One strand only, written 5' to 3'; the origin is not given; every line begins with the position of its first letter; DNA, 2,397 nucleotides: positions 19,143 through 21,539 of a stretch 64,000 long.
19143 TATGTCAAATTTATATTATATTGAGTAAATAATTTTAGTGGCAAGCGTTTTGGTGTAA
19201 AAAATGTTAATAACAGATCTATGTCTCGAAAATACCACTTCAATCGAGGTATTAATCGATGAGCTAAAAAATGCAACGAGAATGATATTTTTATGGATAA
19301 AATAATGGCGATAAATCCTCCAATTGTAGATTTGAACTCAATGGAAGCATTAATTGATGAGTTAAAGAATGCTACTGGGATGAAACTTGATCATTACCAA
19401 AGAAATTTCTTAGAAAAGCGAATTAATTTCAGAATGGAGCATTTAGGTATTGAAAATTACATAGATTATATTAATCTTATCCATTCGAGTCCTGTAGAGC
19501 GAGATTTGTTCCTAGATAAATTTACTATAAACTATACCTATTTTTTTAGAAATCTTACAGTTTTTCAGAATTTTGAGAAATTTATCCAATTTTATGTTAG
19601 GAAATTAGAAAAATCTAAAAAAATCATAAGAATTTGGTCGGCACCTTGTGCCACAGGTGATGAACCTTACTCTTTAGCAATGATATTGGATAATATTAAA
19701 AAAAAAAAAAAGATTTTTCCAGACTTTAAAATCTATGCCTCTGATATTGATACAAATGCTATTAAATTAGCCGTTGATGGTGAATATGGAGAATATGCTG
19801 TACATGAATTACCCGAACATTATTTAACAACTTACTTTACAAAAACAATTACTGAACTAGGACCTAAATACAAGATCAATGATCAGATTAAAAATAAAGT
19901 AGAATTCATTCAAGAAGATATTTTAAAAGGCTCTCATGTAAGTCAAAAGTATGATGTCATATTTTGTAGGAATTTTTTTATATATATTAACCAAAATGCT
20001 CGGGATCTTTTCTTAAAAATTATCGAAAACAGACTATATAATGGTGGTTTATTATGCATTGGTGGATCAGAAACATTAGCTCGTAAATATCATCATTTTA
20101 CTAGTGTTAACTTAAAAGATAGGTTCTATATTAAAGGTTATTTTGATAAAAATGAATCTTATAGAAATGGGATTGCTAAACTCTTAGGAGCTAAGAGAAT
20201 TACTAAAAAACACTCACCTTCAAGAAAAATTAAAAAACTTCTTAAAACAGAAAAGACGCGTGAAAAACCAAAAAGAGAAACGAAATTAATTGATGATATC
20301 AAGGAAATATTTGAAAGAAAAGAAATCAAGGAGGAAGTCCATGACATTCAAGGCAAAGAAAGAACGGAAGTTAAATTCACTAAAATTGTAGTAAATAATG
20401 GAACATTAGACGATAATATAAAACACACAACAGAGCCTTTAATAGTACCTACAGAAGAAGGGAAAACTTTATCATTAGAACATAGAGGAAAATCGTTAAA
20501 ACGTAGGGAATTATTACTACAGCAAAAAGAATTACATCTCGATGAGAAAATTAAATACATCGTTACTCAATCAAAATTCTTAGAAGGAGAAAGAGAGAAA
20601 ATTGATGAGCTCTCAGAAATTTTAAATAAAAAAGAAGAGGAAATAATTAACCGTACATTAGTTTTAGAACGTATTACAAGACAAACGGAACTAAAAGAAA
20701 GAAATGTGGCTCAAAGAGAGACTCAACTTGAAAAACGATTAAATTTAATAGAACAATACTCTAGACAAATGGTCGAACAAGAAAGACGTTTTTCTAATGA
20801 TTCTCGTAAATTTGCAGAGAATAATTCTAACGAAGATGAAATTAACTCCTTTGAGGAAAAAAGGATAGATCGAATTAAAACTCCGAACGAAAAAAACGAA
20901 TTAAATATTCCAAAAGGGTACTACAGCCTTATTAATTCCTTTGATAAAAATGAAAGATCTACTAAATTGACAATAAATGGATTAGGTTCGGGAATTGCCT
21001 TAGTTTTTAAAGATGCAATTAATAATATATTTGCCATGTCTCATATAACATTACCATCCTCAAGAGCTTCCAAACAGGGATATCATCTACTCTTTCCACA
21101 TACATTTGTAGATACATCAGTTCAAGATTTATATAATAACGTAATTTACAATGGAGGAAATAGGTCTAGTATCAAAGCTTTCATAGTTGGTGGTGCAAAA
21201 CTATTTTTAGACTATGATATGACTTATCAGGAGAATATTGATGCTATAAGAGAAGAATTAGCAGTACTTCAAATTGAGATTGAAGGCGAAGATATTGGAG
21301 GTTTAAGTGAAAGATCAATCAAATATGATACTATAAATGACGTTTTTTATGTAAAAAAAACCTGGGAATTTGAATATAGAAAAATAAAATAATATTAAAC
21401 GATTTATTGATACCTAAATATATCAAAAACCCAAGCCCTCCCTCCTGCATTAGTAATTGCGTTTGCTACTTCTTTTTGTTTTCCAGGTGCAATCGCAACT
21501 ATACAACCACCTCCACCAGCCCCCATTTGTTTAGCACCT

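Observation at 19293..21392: Orphan CheR / coiled-coil / CheD-like fusion with Gly at the CheD catalytic Cys position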

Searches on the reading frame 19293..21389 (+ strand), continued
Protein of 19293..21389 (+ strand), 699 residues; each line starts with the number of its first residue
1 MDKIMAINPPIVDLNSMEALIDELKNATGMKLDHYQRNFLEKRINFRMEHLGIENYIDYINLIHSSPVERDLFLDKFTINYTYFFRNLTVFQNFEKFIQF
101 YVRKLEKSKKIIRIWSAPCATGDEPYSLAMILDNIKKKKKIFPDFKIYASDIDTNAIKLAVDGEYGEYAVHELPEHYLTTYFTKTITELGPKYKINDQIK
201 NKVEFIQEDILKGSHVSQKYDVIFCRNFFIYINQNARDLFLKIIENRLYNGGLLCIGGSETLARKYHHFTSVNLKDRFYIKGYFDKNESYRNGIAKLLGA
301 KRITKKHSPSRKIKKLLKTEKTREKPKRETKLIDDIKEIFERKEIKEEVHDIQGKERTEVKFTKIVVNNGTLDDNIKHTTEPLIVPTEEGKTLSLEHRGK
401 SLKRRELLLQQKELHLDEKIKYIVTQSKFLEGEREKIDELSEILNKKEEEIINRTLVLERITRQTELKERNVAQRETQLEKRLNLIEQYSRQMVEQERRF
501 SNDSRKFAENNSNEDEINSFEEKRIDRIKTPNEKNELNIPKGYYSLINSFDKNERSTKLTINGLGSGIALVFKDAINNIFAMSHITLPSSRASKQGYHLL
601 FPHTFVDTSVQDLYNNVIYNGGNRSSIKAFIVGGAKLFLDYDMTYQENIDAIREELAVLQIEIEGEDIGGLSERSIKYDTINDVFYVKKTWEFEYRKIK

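Call 17: find_encoding_contigs(protein=P0100, flank=10000, max_places=2)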
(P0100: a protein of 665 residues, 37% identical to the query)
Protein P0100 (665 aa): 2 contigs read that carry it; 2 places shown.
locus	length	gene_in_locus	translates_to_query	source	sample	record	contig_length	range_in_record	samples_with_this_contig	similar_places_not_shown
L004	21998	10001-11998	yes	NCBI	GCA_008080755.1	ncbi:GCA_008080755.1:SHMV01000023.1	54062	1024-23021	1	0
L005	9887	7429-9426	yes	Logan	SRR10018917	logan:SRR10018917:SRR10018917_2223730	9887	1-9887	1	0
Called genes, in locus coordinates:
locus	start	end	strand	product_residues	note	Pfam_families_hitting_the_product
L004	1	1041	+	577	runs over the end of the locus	PF02310:B12-binding (weak), PF06368:Met_asp_mut_E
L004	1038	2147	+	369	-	PF01210:NAD_Gly3P_dh_N, PF02558:ApbA, PF03446:NAD_binding_2 (weak), PF03807:F420_oxidored (weak), PF02317:Octopine_DH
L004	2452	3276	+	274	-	PF03703:bPH_2, PF01381:HTH_3, PF12844:HTH_19 (weak), PF13443:HTH_26, PF13560:HTH_31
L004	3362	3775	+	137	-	PF12844:HTH_19, PF13560:HTH_31 (weak), PF01381:HTH_3, PF13443:HTH_26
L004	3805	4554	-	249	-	PF00483:NTP_transferase, PF12804:NTP_transf_3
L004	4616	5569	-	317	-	PF04434:SWIM (weak)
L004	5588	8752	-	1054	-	PF12419:DUF3670, PF00176:SNF2-rel_dom, PF00270:DEAD (faint), PF00271:Helicase_C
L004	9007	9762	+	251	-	-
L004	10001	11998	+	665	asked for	PF01739:CheR, PF27881:CRWN_N (weak), PF03975:CheD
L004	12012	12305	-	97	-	-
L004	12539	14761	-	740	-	PF09826:Beta_propel (faint), PF08309:LVIVD, PF22494:choice_anch_I (faint), PF08309:LVIVD (weak)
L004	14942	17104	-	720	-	-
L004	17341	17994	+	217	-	PF01066:CDP-OH_P_transf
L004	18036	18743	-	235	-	PF13545:HTH_Crp_2 (faint), PF12802:MarR_2 (weak), PF01982:CTP-dep_RFKase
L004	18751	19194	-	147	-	PF01467:CTP_transf_like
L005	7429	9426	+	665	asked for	PF01739:CheR, PF27881:CRWN_N (weak), PF03975:CheD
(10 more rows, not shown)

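Call 18: find_encoding_contigs(protein=P0108, flank=10000, max_places=2)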
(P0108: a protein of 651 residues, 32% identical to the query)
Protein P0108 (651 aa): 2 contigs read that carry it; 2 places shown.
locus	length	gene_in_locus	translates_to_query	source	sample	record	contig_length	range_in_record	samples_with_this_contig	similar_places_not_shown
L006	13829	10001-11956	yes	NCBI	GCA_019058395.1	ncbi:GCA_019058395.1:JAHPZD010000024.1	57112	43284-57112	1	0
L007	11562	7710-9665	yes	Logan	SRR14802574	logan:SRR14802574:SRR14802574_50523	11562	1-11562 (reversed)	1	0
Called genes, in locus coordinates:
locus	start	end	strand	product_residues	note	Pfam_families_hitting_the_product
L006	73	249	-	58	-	-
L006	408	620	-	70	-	-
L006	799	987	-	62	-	-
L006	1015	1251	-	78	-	-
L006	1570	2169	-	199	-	-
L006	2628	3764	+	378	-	PF00022:Actin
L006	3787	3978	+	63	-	-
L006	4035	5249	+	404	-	PF01978:TrmB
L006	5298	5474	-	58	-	-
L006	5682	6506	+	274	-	PF03703:bPH_2, PF01381:HTH_3, PF13443:HTH_26, PF13560:HTH_31 (weak)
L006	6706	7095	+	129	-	PF01381:HTH_3, PF04545:Sigma70_r4 (faint), PF12844:HTH_19 (weak), PF13413:HTH_25 (faint), PF13443:HTH_26 (weak), PF13560:HTH_31 (weak)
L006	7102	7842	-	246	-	PF00483:NTP_transferase, PF12804:NTP_transf_3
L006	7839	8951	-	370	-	PF10509:GalKase_gal_bdg, PF00288:GHMP_kinases_N, PF08544:GHMP_kinases_C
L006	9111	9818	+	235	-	-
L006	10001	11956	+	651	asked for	PF03705:CheR_N, PF01739:CheR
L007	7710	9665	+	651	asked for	PF03705:CheR_N, PF01739:CheR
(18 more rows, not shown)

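Call 39: predict_structure(alignment_id=A1)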
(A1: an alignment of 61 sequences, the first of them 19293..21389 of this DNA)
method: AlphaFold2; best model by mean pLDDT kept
length: 699 residues; sequences in the alignment: 61
mean_pLDDT: 74.0   pTM: 0.41
mean pLDDT of the five models: 74.0, 73.4, 73.0, 72.6, 71.5
residues with pLDDT >= 90: 156; 70-90: 330; 50-70: 83; < 50: 130
segments of 3 or more residues with pLDDT < 50: 1-14, 78-81, 306-393, 500-522
pLDDT, mean of each block of 10 residues (from residue 1): 36 58 70 66 75 79 76 53 73 91 75 84 88 90 91 78 80 83 82 89 87 76 80 78 89 81 78 86 86 81 51 32 34 33 31 33 34 30 35 59 83 87 90 89 89 88 86 86 78 63 39 31 72 89 91 86 91 92 92 74 91 92 91 80 74 92 89 90 89 84
secondary structure, 60 per line:
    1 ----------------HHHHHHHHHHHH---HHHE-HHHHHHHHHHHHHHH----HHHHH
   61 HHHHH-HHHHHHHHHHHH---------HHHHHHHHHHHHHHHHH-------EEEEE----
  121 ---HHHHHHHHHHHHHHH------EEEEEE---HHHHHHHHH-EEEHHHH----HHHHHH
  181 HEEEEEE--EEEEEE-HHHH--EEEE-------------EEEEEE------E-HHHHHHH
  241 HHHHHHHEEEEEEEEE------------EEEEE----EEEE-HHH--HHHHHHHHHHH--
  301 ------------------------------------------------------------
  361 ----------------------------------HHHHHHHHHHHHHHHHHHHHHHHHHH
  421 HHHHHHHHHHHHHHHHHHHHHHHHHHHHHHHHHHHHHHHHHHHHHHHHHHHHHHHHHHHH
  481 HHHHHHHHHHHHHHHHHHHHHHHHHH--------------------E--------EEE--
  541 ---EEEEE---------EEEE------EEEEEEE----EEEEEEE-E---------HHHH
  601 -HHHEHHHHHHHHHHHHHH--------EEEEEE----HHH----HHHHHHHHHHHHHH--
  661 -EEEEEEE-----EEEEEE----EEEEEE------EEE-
elements in order (helices of 4 or more, strands of 3 or more residues): H17-28 H37-51 H56-65 H67-78 H88-104 E112-116 H124-138 E145-150 H154-162 E164-166 H167-170 H175-181 E182-187 E190-195 H197-200 E203-206 E220-225 H234-247 E248-256 E269-273 E278-281 H288-298 H395-506 E536-538 E544-548 E558-561 E568-574 E579-585 H597-600 H606-619 E628-633 H645-658 E662-668 E674-679 E684-689 E696-698

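Call 47: fold_search(model_id=the predicted structure, library=pdb)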
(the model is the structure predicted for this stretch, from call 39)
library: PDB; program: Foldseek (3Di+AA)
matches with E <= 10: 1080; with E <= 0.001: 91
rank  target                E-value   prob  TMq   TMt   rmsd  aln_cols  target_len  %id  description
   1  5ftw                  2.8e-19  1.00  0.33  0.83   3.3       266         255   29  Crystal structure of glutamate O-methyltransferase in complex with S- adenosyl-L-homocysteine (SAH) from Bacillus subtil (released 2016-10-05)
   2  5y4r_B                1.6e-17  1.00  0.28  0.68   8.8       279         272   28  Structure of a methyltransferase complex (released 2017-11-29)
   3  5y4r_A                1.6e-16  1.00  0.29  0.69   8.5       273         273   27  Structure of a methyltransferase complex (released 2017-11-29)
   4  1bc5_A                2.9e-16  1.00  0.30  0.71   5.6       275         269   25  CHEMOTAXIS RECEPTOR RECOGNITION BY PROTEIN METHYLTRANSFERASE CHER (released 1998-11-25)
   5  5xly_A                3.8e-16  1.00  0.28  0.69   8.1       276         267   27  Crystal structure of CheR1 in complex with c-di-GMP-bound MapZ (released 2017-08-23)
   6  1af7                  9.6e-16  1.00  0.29  0.68   5.9       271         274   25  CHER FROM SALMONELLA TYPHIMURIUM (released 1998-01-28)
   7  5y4s_A                9.0e-15  1.00  0.27  0.66   7.8       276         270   27  Structure of a methyltransferase complex (released 2017-11-29)
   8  2f9z_C                2.1e-14  1.00  0.21  0.88   2.3       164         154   26  Complex between the chemotaxis deamidase CheD and the chemotaxis phosphatase CheC from Thermotoga maritima (released 2006-06-06)
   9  5xlx_A                3.0e-14  1.00  0.27  0.87   2.1       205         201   28  Crystal structure of the C-terminal domain of CheR1 containing SAH (released 2017-08-23)
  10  5y4s_B                7.5e-14  1.00  0.27  0.67   8.2       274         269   27  Structure of a methyltransferase complex (released 2017-11-29)
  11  5y4s_D                8.9e-14  1.00  0.27  0.66   8.4       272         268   28  Structure of a methyltransferase complex (released 2017-11-29)
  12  8khq_B                1.4e-06  1.00  0.16  0.16   8.5       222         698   17  Bifunctional sulfoxide synthase OvoA_Th2 in complex with histidine and cysteine (released 2023-12-06)
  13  8khq_D                1.8e-06  1.00  0.16  0.16   8.8       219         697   16  Bifunctional sulfoxide synthase OvoA_Th2 in complex with histidine and cysteine (released 2023-12-06)
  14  9bxl_B                3.9e-06  1.00  0.16  0.40   9.0       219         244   20  OvoM from Sulfuricurvum sp. isolate STB_99, an ovothiol-biosynthetic N-methyltransferase in complex with SAM (released 2025-01-08)
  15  8khq_C                4.1e-06  1.00  0.15  0.15   8.7       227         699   16  Bifunctional sulfoxide synthase OvoA_Th2 in complex with histidine and cysteine (released 2023-12-06)
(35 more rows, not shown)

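Call 86: find_encoding_contigs(protein=P0003, flank=3000, max_places=1)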
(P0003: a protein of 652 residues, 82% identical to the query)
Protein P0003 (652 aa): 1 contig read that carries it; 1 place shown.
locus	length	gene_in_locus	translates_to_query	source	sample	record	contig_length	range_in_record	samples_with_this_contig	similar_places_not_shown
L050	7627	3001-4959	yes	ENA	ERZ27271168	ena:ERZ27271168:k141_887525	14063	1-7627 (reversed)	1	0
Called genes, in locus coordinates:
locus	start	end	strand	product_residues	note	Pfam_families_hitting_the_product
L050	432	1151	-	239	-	PF00483:NTP_transferase, PF12804:NTP_transf_3 (weak)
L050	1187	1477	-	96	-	-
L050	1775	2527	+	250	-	-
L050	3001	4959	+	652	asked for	PF01739:CheR, PF03975:CheD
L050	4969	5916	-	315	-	PF00288:GHMP_kinases_N, PF08544:GHMP_kinases_C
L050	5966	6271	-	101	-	-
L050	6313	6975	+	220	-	PF01066:CDP-OH_P_transf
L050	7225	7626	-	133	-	?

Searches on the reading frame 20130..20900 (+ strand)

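Call 3: search_protein_families(library=pfam, proteins=[window:20130-20900:+], max_evalue=1)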
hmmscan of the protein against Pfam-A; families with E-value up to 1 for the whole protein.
window:20130-20900:+ (257 aa): 1 family
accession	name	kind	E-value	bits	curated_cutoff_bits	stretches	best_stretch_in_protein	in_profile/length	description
PF07730.19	HisKA_3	-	0.74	10.8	24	0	182-226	20-64/68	Histidine kinase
